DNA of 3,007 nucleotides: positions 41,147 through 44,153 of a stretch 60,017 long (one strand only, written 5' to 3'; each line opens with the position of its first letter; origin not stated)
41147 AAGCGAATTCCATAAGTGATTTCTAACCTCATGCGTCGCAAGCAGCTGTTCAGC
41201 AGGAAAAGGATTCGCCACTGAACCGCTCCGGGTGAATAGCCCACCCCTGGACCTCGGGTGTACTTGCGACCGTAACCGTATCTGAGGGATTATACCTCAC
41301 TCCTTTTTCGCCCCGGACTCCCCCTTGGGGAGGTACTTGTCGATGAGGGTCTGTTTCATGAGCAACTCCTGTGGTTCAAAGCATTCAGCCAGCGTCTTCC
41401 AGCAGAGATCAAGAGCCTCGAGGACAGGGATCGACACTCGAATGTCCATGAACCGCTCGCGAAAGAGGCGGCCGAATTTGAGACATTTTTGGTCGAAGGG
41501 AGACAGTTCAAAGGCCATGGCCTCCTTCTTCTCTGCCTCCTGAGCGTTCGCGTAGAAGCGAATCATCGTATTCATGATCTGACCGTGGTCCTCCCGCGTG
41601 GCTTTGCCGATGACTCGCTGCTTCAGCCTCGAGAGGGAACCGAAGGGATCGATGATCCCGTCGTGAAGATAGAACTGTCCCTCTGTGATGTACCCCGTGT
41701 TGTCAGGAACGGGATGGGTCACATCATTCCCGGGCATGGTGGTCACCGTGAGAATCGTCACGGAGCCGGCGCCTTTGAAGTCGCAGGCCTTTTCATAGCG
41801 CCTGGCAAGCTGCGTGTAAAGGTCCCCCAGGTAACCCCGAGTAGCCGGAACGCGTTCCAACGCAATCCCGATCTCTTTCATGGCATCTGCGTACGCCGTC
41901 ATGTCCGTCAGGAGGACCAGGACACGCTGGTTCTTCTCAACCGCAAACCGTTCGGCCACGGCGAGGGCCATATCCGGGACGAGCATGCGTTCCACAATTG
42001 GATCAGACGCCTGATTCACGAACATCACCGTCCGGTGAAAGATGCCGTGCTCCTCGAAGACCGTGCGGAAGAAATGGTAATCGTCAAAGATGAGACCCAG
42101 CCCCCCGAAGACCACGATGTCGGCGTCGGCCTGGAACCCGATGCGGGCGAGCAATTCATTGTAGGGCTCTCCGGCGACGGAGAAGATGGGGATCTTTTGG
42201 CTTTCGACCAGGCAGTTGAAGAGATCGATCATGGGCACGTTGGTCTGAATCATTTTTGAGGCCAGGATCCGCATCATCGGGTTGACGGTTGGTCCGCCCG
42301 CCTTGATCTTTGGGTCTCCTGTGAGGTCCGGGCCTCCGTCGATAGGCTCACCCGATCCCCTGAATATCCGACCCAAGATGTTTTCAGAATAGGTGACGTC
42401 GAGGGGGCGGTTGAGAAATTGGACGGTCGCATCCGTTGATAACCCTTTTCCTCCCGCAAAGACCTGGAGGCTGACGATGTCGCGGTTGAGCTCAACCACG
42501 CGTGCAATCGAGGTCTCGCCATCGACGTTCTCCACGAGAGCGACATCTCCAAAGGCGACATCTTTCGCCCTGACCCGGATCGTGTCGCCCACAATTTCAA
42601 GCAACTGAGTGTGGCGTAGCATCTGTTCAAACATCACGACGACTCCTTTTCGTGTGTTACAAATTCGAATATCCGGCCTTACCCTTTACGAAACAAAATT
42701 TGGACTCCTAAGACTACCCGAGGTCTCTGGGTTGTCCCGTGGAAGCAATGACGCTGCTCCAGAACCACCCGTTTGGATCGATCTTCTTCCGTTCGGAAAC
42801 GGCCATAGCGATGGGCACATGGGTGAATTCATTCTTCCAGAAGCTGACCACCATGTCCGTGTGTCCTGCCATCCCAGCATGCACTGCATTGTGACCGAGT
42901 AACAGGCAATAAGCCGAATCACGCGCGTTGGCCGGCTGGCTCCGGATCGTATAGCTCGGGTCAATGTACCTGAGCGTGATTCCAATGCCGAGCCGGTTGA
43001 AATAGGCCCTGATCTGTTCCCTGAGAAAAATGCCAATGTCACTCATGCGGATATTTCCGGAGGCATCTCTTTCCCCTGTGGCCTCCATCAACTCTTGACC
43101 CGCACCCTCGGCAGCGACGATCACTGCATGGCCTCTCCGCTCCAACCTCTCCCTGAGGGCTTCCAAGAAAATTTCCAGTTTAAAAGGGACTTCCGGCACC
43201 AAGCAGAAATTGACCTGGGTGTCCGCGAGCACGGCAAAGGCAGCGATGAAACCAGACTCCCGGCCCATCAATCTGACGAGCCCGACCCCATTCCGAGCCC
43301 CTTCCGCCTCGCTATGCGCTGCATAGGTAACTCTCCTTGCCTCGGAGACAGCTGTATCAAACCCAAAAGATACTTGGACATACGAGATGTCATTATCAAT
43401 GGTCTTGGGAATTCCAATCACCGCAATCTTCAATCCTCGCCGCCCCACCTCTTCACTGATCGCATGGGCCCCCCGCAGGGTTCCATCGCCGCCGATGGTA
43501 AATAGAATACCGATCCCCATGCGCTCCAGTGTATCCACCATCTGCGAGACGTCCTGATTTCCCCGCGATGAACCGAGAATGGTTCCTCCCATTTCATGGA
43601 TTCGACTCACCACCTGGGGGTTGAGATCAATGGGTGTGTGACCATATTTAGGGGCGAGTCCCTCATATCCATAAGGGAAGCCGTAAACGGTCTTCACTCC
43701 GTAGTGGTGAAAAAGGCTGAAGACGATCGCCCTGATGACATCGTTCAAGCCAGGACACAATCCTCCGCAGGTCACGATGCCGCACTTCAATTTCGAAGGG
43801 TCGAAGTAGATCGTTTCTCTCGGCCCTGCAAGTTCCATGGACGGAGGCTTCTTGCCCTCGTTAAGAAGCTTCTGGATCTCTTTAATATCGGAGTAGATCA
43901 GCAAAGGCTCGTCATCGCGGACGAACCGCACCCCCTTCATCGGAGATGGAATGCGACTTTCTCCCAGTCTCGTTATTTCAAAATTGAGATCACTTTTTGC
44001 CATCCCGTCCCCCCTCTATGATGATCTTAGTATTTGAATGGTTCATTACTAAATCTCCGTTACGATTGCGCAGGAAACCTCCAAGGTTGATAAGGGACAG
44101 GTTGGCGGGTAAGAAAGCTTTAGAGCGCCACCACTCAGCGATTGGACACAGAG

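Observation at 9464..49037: Single-strand ~40-kb sugar-to-acetate/lactate super-island with an embedded V-type ATPase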

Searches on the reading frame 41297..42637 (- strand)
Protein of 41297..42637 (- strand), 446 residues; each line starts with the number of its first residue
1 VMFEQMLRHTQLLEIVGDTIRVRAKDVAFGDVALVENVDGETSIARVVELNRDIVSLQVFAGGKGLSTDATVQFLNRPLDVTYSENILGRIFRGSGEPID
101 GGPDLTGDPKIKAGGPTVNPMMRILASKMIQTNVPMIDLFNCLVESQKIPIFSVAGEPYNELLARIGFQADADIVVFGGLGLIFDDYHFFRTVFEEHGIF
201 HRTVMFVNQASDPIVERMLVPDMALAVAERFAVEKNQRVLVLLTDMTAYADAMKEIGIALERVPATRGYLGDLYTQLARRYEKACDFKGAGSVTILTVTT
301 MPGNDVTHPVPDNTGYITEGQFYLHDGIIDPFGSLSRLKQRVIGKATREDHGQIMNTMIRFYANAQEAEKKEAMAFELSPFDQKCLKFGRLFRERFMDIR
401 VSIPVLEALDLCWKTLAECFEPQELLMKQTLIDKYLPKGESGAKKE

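Call 5: search_protein_families(library=ncbifam, proteins=[window:41297-42637:-], max_evalue=0.00001)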
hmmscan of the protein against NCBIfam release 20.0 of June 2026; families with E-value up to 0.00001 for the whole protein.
window:41297-42637:- (446 aa): 31 families (the best 25 are shown)
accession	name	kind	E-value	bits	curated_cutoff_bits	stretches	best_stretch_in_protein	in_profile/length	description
NF002555.0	PRK02118.1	equivalog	1.4e-210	699.5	431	1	9-439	5-433/436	V-type ATP synthase subunit B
NF003235.0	PRK04196.1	subfamily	3.9e-110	368.7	349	1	9-440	6-459/462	V-type ATP synthase subunit B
TIGR01041.1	ATP_syn_B_arch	equivalog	3.4e-104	348.8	844.65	1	13-439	6-454/458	ATP synthase subunit B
TIGR01040.1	V-ATPase_V1_B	equivalog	5.9e-90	302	804.65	1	25-437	19-461/467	V-type ATPase subunit B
TIGR03496.1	FliI_clade1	equivalog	1.1e-41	143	619.1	1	12-363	3-362/414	flagellar protein export ATPase FliI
TIGR02546.1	III_secr_ATP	equivalog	1.3e-41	142.7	604.75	1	9-360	6-366/423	type III secretion system ATPase SctN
TIGR03498.1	FliI_clade3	equivalog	9.9e-41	139.8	587.45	1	20-367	11-368/418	flagellar protein export ATPase FliI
TIGR01026.1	fliI_yscN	subfamily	3.4e-40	138.1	379.5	1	8-365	23-384/440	FliI/YscN family ATPase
TIGR03497.1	FliI_clade2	equivalog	2.9e-39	135.2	629.8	1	12-367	3-363/413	flagellar protein export ATPase FliI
NF006575.0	PRK09099.1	subfamily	1.7e-38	132.6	706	1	7-360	25-385/443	type III secretion system ATPase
NF005391.0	PRK06936.1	equivalog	2.6e-36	125.4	657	1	12-360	27-382/439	type III secretion system ATPase SctN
NF005295.0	PRK06820.1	equivalog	2.8e-36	125.5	690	1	11-363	32-385/440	EscN/YscN/HrcN family type III secretion system ATPase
NF005535.1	PRK07196.1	equivalog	1.4e-33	116.6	715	1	13-328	24-338/434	flagellar protein export ATPase FliI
NF006290.1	PRK08472.1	equivalog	2.2e-29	102.5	644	1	10-369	20-382/433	flagellar protein export ATPase FliI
NF006012.0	PRK08149.1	equivalog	3.3e-27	95.5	594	1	6-360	6-374/431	type III secretion system ATPase SctN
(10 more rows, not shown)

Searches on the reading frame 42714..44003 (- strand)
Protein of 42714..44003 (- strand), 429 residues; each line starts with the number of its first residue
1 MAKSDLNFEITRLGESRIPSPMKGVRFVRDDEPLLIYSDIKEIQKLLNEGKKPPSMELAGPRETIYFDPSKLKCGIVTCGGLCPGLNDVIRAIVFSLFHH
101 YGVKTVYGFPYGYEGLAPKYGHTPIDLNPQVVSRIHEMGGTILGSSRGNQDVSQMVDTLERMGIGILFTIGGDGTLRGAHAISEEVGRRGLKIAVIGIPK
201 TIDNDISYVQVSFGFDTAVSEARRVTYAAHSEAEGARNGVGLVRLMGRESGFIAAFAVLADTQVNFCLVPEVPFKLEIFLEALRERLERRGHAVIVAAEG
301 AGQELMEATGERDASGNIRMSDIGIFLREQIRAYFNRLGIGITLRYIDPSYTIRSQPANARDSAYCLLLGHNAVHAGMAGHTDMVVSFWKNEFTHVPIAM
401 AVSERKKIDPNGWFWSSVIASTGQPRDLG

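Call 5: search_protein_families(library=ncbifam, proteins=[window:42714-44003:-], max_evalue=0.00001)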
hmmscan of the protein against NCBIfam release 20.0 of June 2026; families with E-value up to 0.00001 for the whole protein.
window:42714-44003:- (429 aa): 11 families
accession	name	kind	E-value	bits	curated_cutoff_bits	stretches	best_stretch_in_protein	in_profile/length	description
NF005301.0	PRK06830.1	equivalog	5.9e-197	654.5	400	1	3-427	6-441/445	ATP-dependent 6-phosphofructokinase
TIGR02483.1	PFK_mixed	subfamily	2.8e-57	194.2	430.55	1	73-401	1-324/325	phosphofructokinase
NF002872.1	PRK03202.1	subfamily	1.9e-56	191.4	253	1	73-411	2-313/323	ATP-dependent 6-phosphofructokinase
NF010674.0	PRK14071.1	equivalog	5.9e-43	147.1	544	1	73-412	6-345/360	ATP-dependent 6-phosphofructokinase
NF041103.1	PFKA_PPi_Ttgales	equivalog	2e-42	145.7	550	1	75-401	2-346/407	diphosphate--fructose-6-phosphate 1-phosphotransferase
NF010675.0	PRK14072.1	subfamily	1.4e-39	136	273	1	73-396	5-343/416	diphosphate--fructose-6-phosphate 1-phosphotransferase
TIGR02482.1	PFKA_ATP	equivalog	5.9e-39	133.9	371.35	1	73-307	1-230/301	6-phosphofructokinase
TIGR02477.1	PFKA_PPi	equivalog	5e-28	97.9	587.95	1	37-272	34-271/539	diphosphate--fructose-6-phosphate 1-phosphotransferase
NF005482.0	PRK07085.1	subfamily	2e-26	92.7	446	1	37-272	41-277/558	diphosphate--fructose-6-phosphate 1-phosphotransferase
NF005121.0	PRK06555.1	equivalog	5.2e-25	88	395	1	73-258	5-207/404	pyrophosphate--fructose-6-phosphate 1-phosphotransferase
TIGR02478.1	6PF1K_euk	equivalog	1.3e-22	79.8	708.4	1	69-299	387-619/744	6-phosphofructokinase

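Call 11: find_encoding_contigs(protein=window:42714-44003:-, flank=10000, max_places=6)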
Protein window:42714-44003:- (429 aa): 5 contigs read that carry it; 5 places shown.
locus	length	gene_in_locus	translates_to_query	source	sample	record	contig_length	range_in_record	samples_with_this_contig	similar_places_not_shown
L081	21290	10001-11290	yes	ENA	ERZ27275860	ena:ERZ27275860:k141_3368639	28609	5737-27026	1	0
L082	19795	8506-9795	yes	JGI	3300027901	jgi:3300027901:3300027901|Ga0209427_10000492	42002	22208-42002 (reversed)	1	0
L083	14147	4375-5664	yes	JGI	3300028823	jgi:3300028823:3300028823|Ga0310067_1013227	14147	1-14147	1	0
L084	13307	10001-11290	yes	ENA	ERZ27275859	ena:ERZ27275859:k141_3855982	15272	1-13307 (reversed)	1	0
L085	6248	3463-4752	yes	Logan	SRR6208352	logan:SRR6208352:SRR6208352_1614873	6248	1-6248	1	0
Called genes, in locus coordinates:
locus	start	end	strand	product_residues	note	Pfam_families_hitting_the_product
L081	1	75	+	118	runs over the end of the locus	PF04993:TfoX_N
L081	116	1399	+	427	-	PF02310:B12-binding, PF04055:Radical_SAM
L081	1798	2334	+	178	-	PF11136:DUF2889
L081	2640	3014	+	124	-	PF18894:PhageMetallopep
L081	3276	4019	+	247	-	-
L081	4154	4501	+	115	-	-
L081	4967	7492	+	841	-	PF00343:Phosphorylase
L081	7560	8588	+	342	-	PF01116:F_bP_aldolase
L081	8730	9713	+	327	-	PF00480:ROK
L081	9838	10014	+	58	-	-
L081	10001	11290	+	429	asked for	PF00365:PFK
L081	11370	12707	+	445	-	PF00006:ATP-synt_ab, PF22919:ATP-synt_VA_C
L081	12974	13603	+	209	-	PF01813:ATP-synt_D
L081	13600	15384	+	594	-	PF01496:V_ATPase_I (weak)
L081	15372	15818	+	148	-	PF00137:ATP-synt_C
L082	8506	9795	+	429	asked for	PF00365:PFK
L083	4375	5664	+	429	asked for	PF00365:PFK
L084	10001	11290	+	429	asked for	PF00365:PFK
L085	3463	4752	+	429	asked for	PF00365:PFK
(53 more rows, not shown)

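Call 96: find_related_loci(query=window:42714-44003:-, collection=metagenome_contigs, flank=10000)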
Query window:42714-44003:- (429 aa) in metagenome_contigs; peptide patterns used: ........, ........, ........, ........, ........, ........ (x = any residue, [..] = any of these).
154 stretches matched a pattern; 77 encode a relative of the query (tblastn E <= 1e-3); 77 distinct loci.
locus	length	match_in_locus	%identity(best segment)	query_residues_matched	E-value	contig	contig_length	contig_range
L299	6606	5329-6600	81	5-428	0e+0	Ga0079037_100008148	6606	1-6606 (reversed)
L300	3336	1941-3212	81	5-428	0e+0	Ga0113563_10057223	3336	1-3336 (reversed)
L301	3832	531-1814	81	1-428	0e+0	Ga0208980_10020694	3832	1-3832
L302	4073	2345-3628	80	1-428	0e+0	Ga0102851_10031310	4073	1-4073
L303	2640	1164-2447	79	1-428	0e+0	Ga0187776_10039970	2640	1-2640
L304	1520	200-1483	80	1-428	0e+0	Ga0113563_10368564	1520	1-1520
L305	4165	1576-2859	80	1-428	0e+0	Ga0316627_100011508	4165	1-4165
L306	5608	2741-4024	79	1-428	0e+0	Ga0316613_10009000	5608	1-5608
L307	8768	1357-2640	80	1-428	0e+0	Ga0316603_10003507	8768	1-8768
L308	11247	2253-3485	80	18-428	0e+0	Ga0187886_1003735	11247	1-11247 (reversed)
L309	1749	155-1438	78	1-428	0e+0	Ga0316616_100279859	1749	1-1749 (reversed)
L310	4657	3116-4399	76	1-428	0e+0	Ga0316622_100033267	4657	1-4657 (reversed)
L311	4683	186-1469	80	1-428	0e+0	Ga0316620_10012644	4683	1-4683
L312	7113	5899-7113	80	1-405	0e+0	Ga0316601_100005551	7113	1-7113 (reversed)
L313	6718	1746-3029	72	1-428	0e+0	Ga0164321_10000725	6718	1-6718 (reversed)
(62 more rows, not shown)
